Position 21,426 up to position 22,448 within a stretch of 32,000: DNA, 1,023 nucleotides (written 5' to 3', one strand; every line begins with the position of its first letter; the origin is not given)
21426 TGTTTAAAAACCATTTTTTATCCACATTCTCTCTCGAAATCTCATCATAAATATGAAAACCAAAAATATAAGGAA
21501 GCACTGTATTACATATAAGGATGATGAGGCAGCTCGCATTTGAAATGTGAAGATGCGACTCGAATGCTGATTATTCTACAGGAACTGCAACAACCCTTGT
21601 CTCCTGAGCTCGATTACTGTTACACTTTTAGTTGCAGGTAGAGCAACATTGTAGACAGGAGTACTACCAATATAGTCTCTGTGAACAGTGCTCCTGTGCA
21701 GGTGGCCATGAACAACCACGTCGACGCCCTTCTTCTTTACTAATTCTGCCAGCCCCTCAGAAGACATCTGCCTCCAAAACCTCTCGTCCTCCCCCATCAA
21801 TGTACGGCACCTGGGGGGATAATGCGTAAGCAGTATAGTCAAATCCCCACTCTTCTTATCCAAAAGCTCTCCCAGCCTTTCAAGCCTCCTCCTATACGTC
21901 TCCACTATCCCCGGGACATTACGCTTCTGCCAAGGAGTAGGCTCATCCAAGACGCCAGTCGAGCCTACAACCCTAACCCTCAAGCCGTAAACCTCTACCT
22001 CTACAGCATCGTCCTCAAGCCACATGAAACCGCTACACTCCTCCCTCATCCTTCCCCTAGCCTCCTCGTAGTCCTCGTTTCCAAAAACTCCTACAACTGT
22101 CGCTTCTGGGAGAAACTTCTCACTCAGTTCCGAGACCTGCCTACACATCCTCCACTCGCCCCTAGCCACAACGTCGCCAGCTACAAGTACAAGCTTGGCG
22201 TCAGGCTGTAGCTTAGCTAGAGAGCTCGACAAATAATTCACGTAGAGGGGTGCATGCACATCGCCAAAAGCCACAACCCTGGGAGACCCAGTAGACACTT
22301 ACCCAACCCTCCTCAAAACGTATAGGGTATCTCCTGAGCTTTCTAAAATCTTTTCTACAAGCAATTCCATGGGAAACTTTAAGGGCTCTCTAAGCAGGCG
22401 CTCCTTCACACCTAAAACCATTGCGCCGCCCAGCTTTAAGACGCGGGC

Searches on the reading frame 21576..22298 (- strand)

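Call 98: search_protein_families(library=pfam, proteins=[window:21576-22298:-], max_evalue=0.0001)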
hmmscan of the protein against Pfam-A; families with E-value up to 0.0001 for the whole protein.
window:21576-22298:- (240 aa): 2 families
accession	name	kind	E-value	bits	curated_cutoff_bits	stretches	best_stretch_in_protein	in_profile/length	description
PF00149.33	Metallophos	-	2.1e-14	54.8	21.5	1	7-202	2-190/191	Calcineurin-like phosphoesterase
PF12850.12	Metallophos_2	-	4.9e-09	36.8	27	1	7-208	2-124/154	Calcineurin-like phosphoesterase superfamily domain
